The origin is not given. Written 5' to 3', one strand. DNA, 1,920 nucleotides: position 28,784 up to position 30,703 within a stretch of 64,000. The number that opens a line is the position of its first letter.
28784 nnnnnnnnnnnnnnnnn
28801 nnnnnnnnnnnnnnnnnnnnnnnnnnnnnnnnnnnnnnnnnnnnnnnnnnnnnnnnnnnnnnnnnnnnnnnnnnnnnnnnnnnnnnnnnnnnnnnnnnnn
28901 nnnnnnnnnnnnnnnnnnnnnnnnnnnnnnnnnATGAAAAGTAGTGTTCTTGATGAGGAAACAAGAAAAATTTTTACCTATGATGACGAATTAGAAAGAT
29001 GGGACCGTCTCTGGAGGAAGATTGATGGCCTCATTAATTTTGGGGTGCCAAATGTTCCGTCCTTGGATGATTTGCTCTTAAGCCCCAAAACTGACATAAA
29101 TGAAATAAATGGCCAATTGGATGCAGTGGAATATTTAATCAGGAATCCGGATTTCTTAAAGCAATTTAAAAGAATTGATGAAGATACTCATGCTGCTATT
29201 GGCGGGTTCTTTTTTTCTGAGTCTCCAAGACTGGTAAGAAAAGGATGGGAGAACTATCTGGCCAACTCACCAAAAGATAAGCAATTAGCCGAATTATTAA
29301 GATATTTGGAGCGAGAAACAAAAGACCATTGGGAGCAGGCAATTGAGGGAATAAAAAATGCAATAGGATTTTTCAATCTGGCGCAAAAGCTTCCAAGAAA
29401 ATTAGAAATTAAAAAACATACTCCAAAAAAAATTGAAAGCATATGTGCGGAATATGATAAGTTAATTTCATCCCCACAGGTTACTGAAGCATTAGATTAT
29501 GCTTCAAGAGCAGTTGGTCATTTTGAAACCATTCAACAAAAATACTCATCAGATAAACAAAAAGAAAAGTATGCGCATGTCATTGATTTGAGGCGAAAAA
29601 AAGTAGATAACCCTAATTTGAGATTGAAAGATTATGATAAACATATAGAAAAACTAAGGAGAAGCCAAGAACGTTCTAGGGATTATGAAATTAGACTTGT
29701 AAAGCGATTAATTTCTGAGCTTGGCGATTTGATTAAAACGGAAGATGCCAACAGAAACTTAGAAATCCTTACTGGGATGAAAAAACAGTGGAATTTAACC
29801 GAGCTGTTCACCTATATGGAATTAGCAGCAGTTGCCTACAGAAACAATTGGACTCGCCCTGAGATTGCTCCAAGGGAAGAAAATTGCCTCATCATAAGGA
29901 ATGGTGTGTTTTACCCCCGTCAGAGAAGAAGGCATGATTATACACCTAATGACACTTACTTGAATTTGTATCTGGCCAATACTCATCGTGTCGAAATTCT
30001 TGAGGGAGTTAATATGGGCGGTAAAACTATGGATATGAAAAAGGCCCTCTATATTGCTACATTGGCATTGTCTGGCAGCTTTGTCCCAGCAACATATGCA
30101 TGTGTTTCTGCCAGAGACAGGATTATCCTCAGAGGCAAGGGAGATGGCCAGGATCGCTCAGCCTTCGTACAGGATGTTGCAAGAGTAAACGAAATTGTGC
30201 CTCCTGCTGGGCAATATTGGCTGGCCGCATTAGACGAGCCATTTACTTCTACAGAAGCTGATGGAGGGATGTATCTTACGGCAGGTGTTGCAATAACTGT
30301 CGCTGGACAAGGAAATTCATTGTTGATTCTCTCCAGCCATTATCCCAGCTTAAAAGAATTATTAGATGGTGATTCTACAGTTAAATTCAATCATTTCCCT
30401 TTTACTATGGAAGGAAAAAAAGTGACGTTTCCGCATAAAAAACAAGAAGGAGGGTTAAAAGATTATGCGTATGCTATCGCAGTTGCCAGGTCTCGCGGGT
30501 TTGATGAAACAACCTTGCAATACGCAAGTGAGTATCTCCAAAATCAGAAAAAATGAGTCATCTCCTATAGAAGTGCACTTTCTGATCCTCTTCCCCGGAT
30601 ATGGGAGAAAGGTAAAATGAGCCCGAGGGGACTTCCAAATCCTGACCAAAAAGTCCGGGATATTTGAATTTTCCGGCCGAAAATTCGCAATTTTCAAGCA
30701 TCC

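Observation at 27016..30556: Translationally coupled pair of divergent MutS-core ATPase paralogues: candidate undescribed two-component system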

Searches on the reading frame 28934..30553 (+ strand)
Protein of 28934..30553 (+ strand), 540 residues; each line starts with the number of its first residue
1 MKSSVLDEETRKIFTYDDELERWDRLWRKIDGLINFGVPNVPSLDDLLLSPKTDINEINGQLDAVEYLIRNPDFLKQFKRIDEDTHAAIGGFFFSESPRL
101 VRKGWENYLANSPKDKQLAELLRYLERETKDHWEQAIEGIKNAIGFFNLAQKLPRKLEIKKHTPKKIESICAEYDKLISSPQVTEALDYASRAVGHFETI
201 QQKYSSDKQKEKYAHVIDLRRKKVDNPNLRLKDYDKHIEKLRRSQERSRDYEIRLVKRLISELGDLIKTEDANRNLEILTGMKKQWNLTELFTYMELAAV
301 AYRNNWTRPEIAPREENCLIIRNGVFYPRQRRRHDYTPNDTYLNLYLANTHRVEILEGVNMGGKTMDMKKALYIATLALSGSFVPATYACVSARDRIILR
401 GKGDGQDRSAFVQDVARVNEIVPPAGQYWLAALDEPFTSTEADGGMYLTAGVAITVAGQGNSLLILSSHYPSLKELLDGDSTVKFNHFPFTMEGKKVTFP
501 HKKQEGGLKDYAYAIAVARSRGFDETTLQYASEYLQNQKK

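Call 4: search_protein_families(library=pfam, proteins=[window:28934-30553:+], max_evalue=1)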
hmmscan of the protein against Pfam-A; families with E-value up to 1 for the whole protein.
window:28934-30553:+ (540 aa): 3 families
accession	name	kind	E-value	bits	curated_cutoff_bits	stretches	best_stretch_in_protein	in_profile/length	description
PF00488.27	MutS_V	-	2.7e-19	70.3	30.2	1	355-536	2-185/188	MutS domain V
PF05192.23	MutS_III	-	0.0012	19.6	34.1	1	44-263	37-170/194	MutS domain III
PF19915.4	bpX0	-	0.2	12.4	27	1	121-228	51-157/161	MoxR-vWA-beta-propeller ternary system domain bpX0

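Call 5: search_protein_families(library=ncbifam, proteins=[window:28934-30553:+], max_evalue=1)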
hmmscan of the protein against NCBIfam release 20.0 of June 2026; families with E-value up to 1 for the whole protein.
window:28934-30553:+ (540 aa): 6 families
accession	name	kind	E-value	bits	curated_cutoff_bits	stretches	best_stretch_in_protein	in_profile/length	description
NF003810.1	PRK05399.1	equivalog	1.8e-28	99.7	480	1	286-537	540-791/793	DNA mismatch repair protein MutS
TIGR01070.1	mutS1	equivalog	5e-25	88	641.7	1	270-537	518-780/840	DNA mismatch repair protein MutS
NF052383.1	ATPase_KamC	equivalog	7.9e-20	71.1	300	1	142-474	131-432/508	lysine 5,6-aminomutase reactivase ATPase KamC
TIGR01069.2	mutS2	equivalog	3.6e-15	55.4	400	1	341-539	317-515/790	endonuclease MutS2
NF011557.0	PRK14981.2-3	equivalog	0.016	15.4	133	1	120-190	29-100/105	DNA-directed RNA polymerase subunit F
NF006101.0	PRK08255.1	equivalog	0.025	12.7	1078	1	162-244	305-383/768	bifunctional salicylyl-CoA 5-hydroxylase/oxidoreductase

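Call 14: search_protein_families(library=padloc, proteins=[window:28934-30553:+], max_evalue=1)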
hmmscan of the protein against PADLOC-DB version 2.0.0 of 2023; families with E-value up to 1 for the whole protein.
window:28934-30553:+ (540 aa): 1 family
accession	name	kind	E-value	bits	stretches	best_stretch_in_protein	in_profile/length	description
PDLC02815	DpdC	-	0.014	12.8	1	160-259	182-285/312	DpdC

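Call 15: search_solved_structures(query=window:28934-30553:+, max_evalue=0.001)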
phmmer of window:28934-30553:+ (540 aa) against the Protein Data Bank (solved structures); distinct sequences matched with E-value up to 0.001: 37.
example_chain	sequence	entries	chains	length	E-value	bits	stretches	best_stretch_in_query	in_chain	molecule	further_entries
5x9w_A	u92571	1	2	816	3.4e-18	68.7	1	296-536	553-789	DNA mismatch repair protein MutS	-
5yk4_A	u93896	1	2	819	3.5e-18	68.7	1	296-536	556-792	DNA mismatch repair protein MutS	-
5akb_A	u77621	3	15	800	2.8e-17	65.7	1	249-535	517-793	DNA MISMATCH REPAIR PROTEIN MUTS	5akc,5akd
7ai6_A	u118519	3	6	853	3.2e-17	65.5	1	249-535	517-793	DNA mismatch repair protein MutS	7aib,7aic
1ng9_A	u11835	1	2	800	1.8e-16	63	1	249-535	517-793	DNA mismatch repair protein MutS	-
1e3m_A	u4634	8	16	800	2.5e-16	62.5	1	249-535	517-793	DNA MISMATCH REPAIR PROTEIN MUTS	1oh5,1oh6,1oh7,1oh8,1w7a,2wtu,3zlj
1wbd_A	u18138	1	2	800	2.5e-16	62.5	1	249-535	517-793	DNA MISMATCH REPAIR PROTEIN MUTS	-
1wb9_A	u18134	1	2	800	2.5e-16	62.5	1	249-535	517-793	DNA MISMATCH REPAIR PROTEIN MUTS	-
1wbb_A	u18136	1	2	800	2.5e-16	62.5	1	249-535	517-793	DNA MISMATCH REPAIR PROTEIN MUTS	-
7oto_B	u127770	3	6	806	2.6e-16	62.5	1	249-535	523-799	DNA mismatch repair protein MutS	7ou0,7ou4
6i5f_A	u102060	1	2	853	2.9e-16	62.3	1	249-535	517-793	DNA mismatch repair protein MutS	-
7ai5_A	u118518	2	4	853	2.9e-16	62.3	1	249-535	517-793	DNA mismatch repair protein MutS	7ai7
7ou2_A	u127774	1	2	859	2.9e-16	62.3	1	249-535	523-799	DNA mismatch repair protein MutS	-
3k0s_A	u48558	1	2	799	1.3e-15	60.2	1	249-535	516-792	DNA mismatch repair protein mutS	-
1ewr_A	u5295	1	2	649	4.6e-14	55.1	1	227-532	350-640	DNA MISMATCH REPAIR PROTEIN MUTS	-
8qpp_W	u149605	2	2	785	6.9e-05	24.8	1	322-475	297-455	Endonuclease MutS2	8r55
7qv3_v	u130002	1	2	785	7e-05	24.8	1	322-475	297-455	Endonuclease MutS2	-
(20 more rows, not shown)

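Call 16: find_homologous_proteins(query=window:28934-30553:+)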
Query window:28934-30553:+ (540 aa): 1397 proteins with E <= 0.001 among 8000 candidates; the best 120 are listed.
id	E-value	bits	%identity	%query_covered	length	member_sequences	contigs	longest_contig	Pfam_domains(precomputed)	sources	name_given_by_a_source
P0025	0.0e+0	1232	100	100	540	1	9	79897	PF00488.28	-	-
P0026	3.2e-187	641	55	100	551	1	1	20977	PF00488.28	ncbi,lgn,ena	-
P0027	7.2e-186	637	55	100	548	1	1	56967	PF00488.28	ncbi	-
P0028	1.1e-68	250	36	91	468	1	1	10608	PF05192.24,PF00488.28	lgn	-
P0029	1.5e-67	247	53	45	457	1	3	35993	PF00488.28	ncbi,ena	ncbi:MAG: hypothetical protein AABX51_08665 [Nanoarchaeota archaeon]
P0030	8.3e-67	244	35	91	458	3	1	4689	PF05192.24,PF00488.28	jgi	-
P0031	7.8e-61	224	32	99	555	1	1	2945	PF10455.15,PF00488.28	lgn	-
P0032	6.2e-20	89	31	55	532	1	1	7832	PF05192.24,PF05190.24,PF00488.28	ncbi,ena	-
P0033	4.9e-19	86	30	57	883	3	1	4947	PF01624.26,PF05192.24,PF05188.24,PF05190.24,PF00488.28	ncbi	-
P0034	1.4e-17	82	30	56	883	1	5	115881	PF01624.26,PF05192.24,PF05188.24,PF05190.24,PF00488.28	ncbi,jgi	jgi:DNA mismatch repair protein MutS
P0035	2.1e-17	81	31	46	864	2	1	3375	PF01624.26,PF05192.24,PF05188.24,PF05190.24,PF00488.28,PF27441.1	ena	-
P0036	2.4e-17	81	28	58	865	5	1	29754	PF01624.26,PF05192.24,PF05188.24,PF05190.24,PF00488.28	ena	-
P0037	5.2e-17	80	30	47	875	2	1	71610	PF01624.26,PF05192.24,PF05188.24,PF05190.24,PF00488.28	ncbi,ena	-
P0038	1.0e-16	79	29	47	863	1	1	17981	PF01624.26,PF05192.24,PF05188.24,PF05190.24,PF00488.28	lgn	-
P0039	1.6e-16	78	32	46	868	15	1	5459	PF01624.26,PF05192.24,PF05188.24,PF05190.24,PF00488.28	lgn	-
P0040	2.0e-16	78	29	56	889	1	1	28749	PF01624.26,PF05192.24,PF05188.24,PF05190.24,PF00488.28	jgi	jgi:DNA mismatch repair protein MutS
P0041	3.0e-16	77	32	44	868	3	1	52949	PF01624.26,PF05192.24,PF05188.24,PF05190.24,PF00488.28,PF27441.1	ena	-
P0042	3.9e-16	77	30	44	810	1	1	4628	PF01624.26,PF05192.24,PF05188.24,PF05190.24,PF00488.28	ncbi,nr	ncbi:MAG: DNA mismatch repair protein MutS, partial [Tissierellia bacterium]|nr:DNA mismatch repair 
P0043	1.2e-15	75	24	76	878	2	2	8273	PF01624.26,PF05192.24,PF05188.24,PF05190.24,PF00488.28,PF27441.1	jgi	jgi:DNA mismatch repair protein MutS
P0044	1.4e-15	75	31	44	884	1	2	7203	PF01624.26,PF05192.24,PF05188.24,PF05190.24,PF00488.28,PF27441.1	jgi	jgi:DNA mismatch repair protein MutS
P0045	1.9e-15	75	27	59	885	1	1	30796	PF01624.26,PF05192.24,PF05188.24,PF05190.24,PF00488.28,PF27441.1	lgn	-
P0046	2.1e-15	74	27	43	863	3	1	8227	PF01624.26,PF05192.24,PF05188.24,PF05190.24,PF00488.28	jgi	-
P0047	2.4e-15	74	31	44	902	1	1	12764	PF01624.26,PF05192.24,PF05188.24,PF05190.24,PF00488.28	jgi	jgi:DNA mismatch repair protein MutS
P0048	2.6e-15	74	30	46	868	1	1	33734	PF01624.26,PF05192.24,PF05188.24,PF05190.24,PF00488.28,PF27441.1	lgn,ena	-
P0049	2.7e-15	74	29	57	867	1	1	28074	PF01624.26,PF05192.24,PF05188.24,PF05190.24,PF00488.28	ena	-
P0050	2.8e-15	74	30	46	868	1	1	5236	PF01624.26,PF05192.24,PF05188.24,PF05190.24,PF00488.28,PF27441.1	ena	-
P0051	2.8e-15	74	32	46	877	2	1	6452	PF01624.26,PF05192.24,PF05188.24,PF05190.24,PF00488.28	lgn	-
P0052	2.8e-15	74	30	46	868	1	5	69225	PF01624.26,PF05192.24,PF05188.24,PF05190.24,PF00488.28,PF27441.1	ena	-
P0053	4.2e-15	73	23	76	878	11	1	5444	PF01624.26,PF05192.24,PF05188.24,PF05190.24,PF00488.28,PF27441.1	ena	-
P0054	4.9e-15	73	28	54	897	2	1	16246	PF01624.26,PF05192.24,PF05188.24,PF05190.24,PF00488.28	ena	-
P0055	6.5e-15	73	28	47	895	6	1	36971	PF01624.26,PF05192.24,PF05188.24,PF05190.24,PF00488.28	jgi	jgi:DNA mismatch repair protein MutS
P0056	6.9e-15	73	30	46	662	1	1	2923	PF05192.24,PF05190.24,PF00488.28,PF27441.1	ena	-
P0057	7.9e-15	73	31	46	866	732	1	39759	PF01624.26,PF05192.24,PF05188.24,PF05190.24,PF00488.28,PF27441.1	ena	-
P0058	8.1e-15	72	30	46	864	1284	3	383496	PF01624.26,PF05192.24,PF05188.24,PF05190.24,PF00488.28,PF27441.1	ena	-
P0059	1.0e-14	72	29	57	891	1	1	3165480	PF01624.26,PF05192.24,PF05188.24,PF05190.24,PF00488.28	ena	-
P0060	1.2e-14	72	29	46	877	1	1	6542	PF01624.26,PF05192.24,PF05188.24,PF05190.24,PF00488.28,PF27441.1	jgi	jgi:DNA mismatch repair protein MutS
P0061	1.3e-14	72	32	45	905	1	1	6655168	PF01624.26,PF05192.24,PF05188.24,PF05190.24,PF00488.28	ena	-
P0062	1.3e-14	72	33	45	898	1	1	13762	PF01624.26,PF05192.24,PF05188.24,PF05190.24,PF00488.28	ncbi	ncbi:MAG: DNA mismatch repair protein MutS [Mobilitalea sp.]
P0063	1.3e-14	72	31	46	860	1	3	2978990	PF01624.26,PF05192.24,PF05188.24,PF05190.24,PF00488.28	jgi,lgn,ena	jgi:DNA mismatch repair protein MutS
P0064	1.3e-14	72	26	64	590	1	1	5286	PF05192.24,PF05190.24,PF00488.28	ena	-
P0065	1.5e-14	72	28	43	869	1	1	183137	PF01624.26,PF05192.24,PF05188.24,PF05190.24,PF00488.28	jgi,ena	-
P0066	1.5e-14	72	30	46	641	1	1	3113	PF05192.24,PF05190.24,PF00488.28,PF27441.1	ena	-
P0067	1.5e-14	72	30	46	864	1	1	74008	PF01624.26,PF05192.24,PF05188.24,PF05190.24,PF00488.28,PF27441.1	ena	-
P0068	1.5e-14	72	32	46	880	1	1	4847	PF01624.26,PF05192.24,PF05188.24,PF05190.24,PF00488.28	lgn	-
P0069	1.6e-14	72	30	45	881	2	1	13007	PF01624.26,PF05192.24,PF05188.24,PF05190.24,PF00488.28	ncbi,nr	ncbi:MAG: DNA mismatch repair protein MutS [Clostridiales bacterium]|nr:DNA mismatch repair protein 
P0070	2.0e-14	71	32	45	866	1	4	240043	PF01624.26,PF05192.24,PF05188.24,PF05190.24,PF00488.28,PF27441.1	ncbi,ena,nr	ncbi:MAG: DNA mismatch repair protein MutS [Oscillospiraceae bacterium]|nr:DNA mismatch repair prote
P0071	2.0e-14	71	32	44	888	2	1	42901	PF01624.26,PF05192.24,PF05188.24,PF05190.24,PF00488.28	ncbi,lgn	-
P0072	2.1e-14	71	30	45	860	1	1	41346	PF01624.26,PF05192.24,PF05188.24,PF05190.24,PF00488.28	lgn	-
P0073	2.1e-14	71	30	46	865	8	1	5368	PF01624.26,PF05192.24,PF05188.24,PF05190.24,PF00488.28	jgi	-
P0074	2.1e-14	71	29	53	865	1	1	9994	PF01624.26,PF05192.24,PF05188.24,PF05190.24,PF00488.28,PF27441.1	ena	-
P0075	2.3e-14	71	30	45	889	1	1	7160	PF01624.26,PF05192.24,PF05188.24,PF05190.24,PF00488.28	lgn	-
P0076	2.3e-14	71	30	46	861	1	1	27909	PF01624.26,PF05192.24,PF05188.24,PF05190.24,PF00488.28,PF27441.1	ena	-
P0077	2.4e-14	71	29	46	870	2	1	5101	PF01624.26,PF05192.24,PF05188.24,PF05190.24,PF00488.28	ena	-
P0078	2.4e-14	71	31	43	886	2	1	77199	PF01624.26,PF05192.24,PF05188.24,PF05190.24,PF00488.28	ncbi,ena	-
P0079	2.5e-14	71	31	45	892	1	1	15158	PF01624.26,PF05192.24,PF05188.24,PF05190.24,PF00488.28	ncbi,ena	-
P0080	2.6e-14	71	27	59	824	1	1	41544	PF01624.26,PF05192.24,PF05188.24,PF05190.24,PF00488.28,PF27441.1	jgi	-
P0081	2.7e-14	71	31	46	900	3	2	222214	PF01624.26,PF05192.24,PF05188.24,PF05190.24,PF00488.28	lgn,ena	-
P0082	2.7e-14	71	28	57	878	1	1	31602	PF01624.26,PF05192.24,PF05188.24,PF05190.24,PF00488.28,PF27441.1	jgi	jgi:DNA mismatch repair protein MutS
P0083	2.7e-14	71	29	46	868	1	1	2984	PF01624.26,PF05192.24,PF05188.24,PF05190.24,PF00488.28,PF27441.1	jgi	jgi:DNA mismatch repair protein MutS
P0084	2.8e-14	71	29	46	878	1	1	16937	PF01624.26,PF05192.24,PF05188.24,PF05190.24,PF00488.28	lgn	-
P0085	2.8e-14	71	29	56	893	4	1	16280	PF01624.26,PF05192.24,PF05188.24,PF05190.24,PF00488.28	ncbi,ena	-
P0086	2.9e-14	71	32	45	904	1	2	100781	PF01624.26,PF05192.24,PF05188.24,PF05190.24,PF00488.28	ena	-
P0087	3.1e-14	71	27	59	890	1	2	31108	PF01624.26,PF05192.24,PF05188.24,PF05190.24,PF00488.28,PF27441.1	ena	-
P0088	3.2e-14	71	27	59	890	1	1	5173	PF01624.26,PF05192.24,PF05188.24,PF05190.24,PF00488.28,PF27441.1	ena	-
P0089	3.6e-14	70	31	53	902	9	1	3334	PF01624.26,PF05192.24,PF05188.24,PF05190.24,PF00488.28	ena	-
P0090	3.6e-14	70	30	46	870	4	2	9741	PF01624.26,PF05192.24,PF05188.24,PF05190.24,PF00488.28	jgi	jgi:DNA mismatch repair protein MutS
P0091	3.9e-14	70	30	47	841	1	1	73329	PF01624.26,PF05192.24,PF05188.24,PF05190.24,PF00488.28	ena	-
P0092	3.9e-14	70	31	45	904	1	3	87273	PF01624.26,PF05192.24,PF05188.24,PF05190.24,PF00488.28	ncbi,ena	-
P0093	4.1e-14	70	29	46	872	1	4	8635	PF01624.26,PF05192.24,PF05188.24,PF05190.24,PF00488.28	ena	-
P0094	4.1e-14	70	23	89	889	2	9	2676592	PF01624.26,PF05192.24,PF05188.24,PF05190.24,PF00488.28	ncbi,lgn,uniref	ncbi:DNA mismatch repair protein MutS [Halocatena halophila]|uniref:DNA mismatch repair protein MutS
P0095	4.2e-14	70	27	59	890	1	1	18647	PF01624.26,PF05192.24,PF05188.24,PF05190.24,PF00488.28,PF27441.1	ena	-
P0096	4.3e-14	70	32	45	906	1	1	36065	PF01624.26,PF05192.24,PF05188.24,PF05190.24,PF00488.28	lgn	-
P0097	4.5e-14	70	29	57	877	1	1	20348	PF01624.26,PF05192.24,PF05188.24,PF05190.24,PF00488.28,PF27441.1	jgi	jgi:DNA mismatch repair protein MutS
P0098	4.5e-14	70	30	46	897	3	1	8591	PF01624.26,PF05192.24,PF05188.24,PF05190.24,PF00488.28,PF27441.1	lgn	-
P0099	4.5e-14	70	30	46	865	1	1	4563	PF01624.26,PF05192.24,PF05188.24,PF05190.24,PF00488.28,PF27441.1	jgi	jgi:DNA mismatch repair protein MutS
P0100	4.7e-14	70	28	43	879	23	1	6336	PF01624.26,PF05192.24,PF05188.24,PF05190.24,PF00488.28,PF27441.1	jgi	jgi:DNA mismatch repair protein MutS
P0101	5.0e-14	70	27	59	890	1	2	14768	PF01624.26,PF05192.24,PF05188.24,PF05190.24,PF00488.28,PF27441.1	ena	-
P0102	5.2e-14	70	27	46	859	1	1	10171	PF01624.26,PF05192.24,PF05188.24,PF05190.24,PF00488.28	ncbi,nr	ncbi:MAG: DNA mismatch repair protein MutS [bacterium]|nr:DNA mismatch repair protein MutS [bacteriu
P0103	5.3e-14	70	30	46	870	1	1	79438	PF01624.26,PF05192.24,PF05188.24,PF05190.24,PF00488.28,PF27441.1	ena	-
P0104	5.4e-14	70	31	46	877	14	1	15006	PF01624.26,PF05192.24,PF05188.24,PF05190.24,PF00488.28,PF27441.1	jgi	jgi:DNA mismatch repair protein MutS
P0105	5.5e-14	70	32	45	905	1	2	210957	PF01624.26,PF05192.24,PF05188.24,PF05190.24,PF00488.28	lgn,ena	-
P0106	5.6e-14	70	30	46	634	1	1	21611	PF05192.24,PF05190.24,PF00488.28,PF27441.1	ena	-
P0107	5.6e-14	70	28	56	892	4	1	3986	PF01624.26,PF05192.24,PF05188.24,PF05190.24,PF00488.28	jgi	-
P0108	6.6e-14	69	27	59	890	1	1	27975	PF01624.26,PF05192.24,PF05188.24,PF05190.24,PF00488.28,PF27441.1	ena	-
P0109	6.6e-14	69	27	59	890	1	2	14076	PF01624.26,PF05192.24,PF05188.24,PF05190.24,PF00488.28,PF27441.1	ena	-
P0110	6.6e-14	69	27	59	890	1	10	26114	PF01624.26,PF05192.24,PF05188.24,PF05190.24,PF00488.28,PF27441.1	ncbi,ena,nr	ncbi:MAG: DNA mismatch repair protein MutS [Acinetobacter sp.]|nr:DNA mismatch repair protein MutS [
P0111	6.6e-14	69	27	59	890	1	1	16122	PF01624.26,PF05192.24,PF05188.24,PF05190.24,PF00488.28,PF27441.1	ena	-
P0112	6.6e-14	69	27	59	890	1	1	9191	PF01624.26,PF05192.24,PF05188.24,PF05190.24,PF00488.28,PF27441.1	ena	-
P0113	6.6e-14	69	27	59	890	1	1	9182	PF01624.26,PF05192.24,PF05188.24,PF05190.24,PF00488.28,PF27441.1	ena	-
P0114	6.7e-14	69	27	59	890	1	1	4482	PF01624.26,PF05192.24,PF05188.24,PF05190.24,PF00488.28,PF27441.1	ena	-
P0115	6.7e-14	69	32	45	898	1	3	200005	PF01624.26,PF05192.24,PF05188.24,PF05190.24,PF00488.28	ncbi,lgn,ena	-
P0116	6.9e-14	69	27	59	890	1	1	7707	PF01624.26,PF05192.24,PF05188.24,PF05190.24,PF00488.28,PF27441.1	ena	-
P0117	7.0e-14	69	31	46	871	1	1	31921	PF01624.26,PF05192.24,PF05188.24,PF05190.24,PF00488.28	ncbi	-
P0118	7.2e-14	69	29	47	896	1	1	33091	PF01624.26,PF05192.24,PF05188.24,PF05190.24,PF00488.28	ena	-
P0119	7.3e-14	69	27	59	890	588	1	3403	PF01624.26,PF05192.24,PF05188.24,PF05190.24,PF00488.28,PF27441.1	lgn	-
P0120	7.4e-14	69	30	46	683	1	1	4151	PF05192.24,PF05190.24,PF00488.28,PF27441.1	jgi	jgi:DNA mismatch repair protein MutS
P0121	7.5e-14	69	30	51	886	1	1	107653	PF01624.26,PF05192.24,PF05188.24,PF05190.24,PF00488.28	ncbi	-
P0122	7.8e-14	69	28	57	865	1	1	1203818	PF01624.26,PF05192.24,PF05188.24,PF05190.24,PF00488.28,PF27441.1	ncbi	ncbi:MAG: DNA mismatch repair protein MutS [Gemmatimonadaceae bacterium]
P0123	7.8e-14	69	30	46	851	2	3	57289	PF01624.26,PF05192.24,PF05188.24,PF05190.24,PF00488.28,PF27441.1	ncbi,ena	-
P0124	8.1e-14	69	31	51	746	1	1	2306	PF05192.24,PF05188.24,PF05190.24,PF00488.28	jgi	jgi:DNA mismatch repair protein MutS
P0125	8.2e-14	69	32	45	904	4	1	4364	PF01624.26,PF05192.24,PF05188.24,PF05190.24,PF00488.28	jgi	-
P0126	8.3e-14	69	24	76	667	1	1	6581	PF05192.24,PF05190.24,PF00488.28,PF27441.1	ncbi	ncbi:MAG TPA: DNA mismatch repair protein MutS, partial [Gemmatimonadaceae bacterium]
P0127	8.3e-14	69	27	59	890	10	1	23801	PF01624.26,PF05192.24,PF05188.24,PF05190.24,PF00488.28,PF27441.1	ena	-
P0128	8.6e-14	69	32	45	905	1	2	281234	PF01624.26,PF05192.24,PF05188.24,PF05190.24,PF00488.28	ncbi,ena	-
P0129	9.3e-14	69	31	45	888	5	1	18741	PF01624.26,PF05192.24,PF05188.24,PF05190.24,PF00488.28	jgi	jgi:DNA mismatch repair protein MutS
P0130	9.4e-14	69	30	46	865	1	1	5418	PF01624.26,PF05192.24,PF05188.24,PF05190.24,PF00488.28,PF27441.1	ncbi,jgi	-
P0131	9.6e-14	69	29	59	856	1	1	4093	PF01624.26,PF05192.24,PF05188.24,PF05190.24,PF00488.28,PF27441.1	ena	-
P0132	9.7e-14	69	31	45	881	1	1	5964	PF01624.26,PF05192.24,PF05188.24,PF05190.24,PF00488.28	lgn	-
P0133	9.7e-14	69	30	46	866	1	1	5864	PF01624.26,PF05192.24,PF05188.24,PF05190.24,PF00488.28,PF27441.1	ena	-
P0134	9.7e-14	69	30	46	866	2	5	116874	PF01624.26,PF05192.24,PF05188.24,PF05190.24,PF00488.28,PF27441.1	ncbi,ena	-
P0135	9.7e-14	69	30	46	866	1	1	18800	PF01624.26,PF05192.24,PF05188.24,PF05190.24,PF00488.28,PF27441.1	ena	-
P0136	9.8e-14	69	31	46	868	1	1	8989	PF01624.26,PF05192.24,PF05188.24,PF05190.24,PF00488.28,PF27441.1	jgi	jgi:DNA mismatch repair protein MutS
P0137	9.8e-14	69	30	46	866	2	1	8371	PF01624.26,PF05192.24,PF05188.24,PF05190.24,PF00488.28,PF27441.1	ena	-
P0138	9.9e-14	69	31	46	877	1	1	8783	PF01624.26,PF05192.24,PF05188.24,PF05190.24,PF00488.28,PF27441.1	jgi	jgi:DNA mismatch repair protein MutS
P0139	1.0e-13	69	31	46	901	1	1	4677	PF01624.26,PF05192.24,PF05188.24,PF05190.24,PF00488.28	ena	-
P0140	1.0e-13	69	31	46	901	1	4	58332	PF01624.26,PF05192.24,PF05188.24,PF05190.24,PF00488.28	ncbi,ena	-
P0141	1.0e-13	69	31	45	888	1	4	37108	PF01624.26,PF05192.24,PF05188.24,PF05190.24,PF00488.28,PF27441.1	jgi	-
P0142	1.0e-13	69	29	46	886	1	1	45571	PF01624.26,PF05192.24,PF05188.24,PF05190.24,PF00488.28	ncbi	-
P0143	1.0e-13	69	30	46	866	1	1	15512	PF01624.26,PF05192.24,PF05188.24,PF05190.24,PF00488.28,PF27441.1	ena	-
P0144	1.0e-13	69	30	46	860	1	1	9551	PF01624.26,PF05192.24,PF05188.24,PF05190.24,PF00488.28,PF27441.1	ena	-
